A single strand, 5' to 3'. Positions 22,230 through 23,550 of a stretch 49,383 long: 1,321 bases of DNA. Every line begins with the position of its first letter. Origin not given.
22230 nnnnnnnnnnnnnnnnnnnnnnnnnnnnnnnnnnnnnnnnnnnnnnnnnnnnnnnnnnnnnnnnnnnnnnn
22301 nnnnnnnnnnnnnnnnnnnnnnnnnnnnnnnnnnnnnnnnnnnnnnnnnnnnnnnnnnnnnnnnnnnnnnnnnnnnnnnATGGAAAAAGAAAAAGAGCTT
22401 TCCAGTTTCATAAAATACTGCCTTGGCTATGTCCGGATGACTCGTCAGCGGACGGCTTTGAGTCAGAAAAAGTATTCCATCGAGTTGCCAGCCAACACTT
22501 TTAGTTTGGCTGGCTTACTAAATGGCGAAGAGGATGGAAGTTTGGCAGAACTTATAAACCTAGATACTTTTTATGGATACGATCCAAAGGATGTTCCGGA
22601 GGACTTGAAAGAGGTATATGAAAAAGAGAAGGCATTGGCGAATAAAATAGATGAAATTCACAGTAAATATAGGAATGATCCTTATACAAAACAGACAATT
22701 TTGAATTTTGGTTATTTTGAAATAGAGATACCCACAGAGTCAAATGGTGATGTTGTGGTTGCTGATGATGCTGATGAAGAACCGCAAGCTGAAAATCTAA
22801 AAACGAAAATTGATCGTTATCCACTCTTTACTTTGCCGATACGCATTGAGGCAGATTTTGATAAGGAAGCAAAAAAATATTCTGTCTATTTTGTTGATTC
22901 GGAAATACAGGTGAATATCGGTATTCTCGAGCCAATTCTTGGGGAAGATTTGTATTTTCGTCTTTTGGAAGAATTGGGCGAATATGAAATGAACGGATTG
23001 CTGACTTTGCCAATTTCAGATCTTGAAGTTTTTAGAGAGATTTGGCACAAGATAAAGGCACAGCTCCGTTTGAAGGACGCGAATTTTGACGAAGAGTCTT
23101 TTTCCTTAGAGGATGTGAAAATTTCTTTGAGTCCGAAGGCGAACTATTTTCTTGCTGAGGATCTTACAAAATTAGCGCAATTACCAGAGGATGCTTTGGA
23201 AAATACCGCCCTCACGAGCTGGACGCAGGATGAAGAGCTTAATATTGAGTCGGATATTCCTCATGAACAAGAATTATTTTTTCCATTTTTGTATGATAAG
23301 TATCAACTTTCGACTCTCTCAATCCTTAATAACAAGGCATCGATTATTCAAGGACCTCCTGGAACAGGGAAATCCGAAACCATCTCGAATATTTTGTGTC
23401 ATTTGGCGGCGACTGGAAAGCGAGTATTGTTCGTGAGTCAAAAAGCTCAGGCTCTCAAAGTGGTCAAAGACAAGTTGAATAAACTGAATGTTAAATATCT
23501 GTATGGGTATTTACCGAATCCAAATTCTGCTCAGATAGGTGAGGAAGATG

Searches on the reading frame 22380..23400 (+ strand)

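Call 81: search_protein_families(library=pfam, proteins=[window:22380-23400:+], max_evalue=0.01)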
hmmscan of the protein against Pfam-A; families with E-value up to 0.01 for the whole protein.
window:22380-23400:+ (340 aa): 2 families
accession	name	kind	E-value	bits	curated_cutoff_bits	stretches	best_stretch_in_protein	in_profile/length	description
PF13086.12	AAA_11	-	0.00044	20.5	27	1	314-339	12-38/257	AAA domain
PF15914.10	FAM193_C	-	0.001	19.3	27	0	2-33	18-50/58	FAM193 family C-terminal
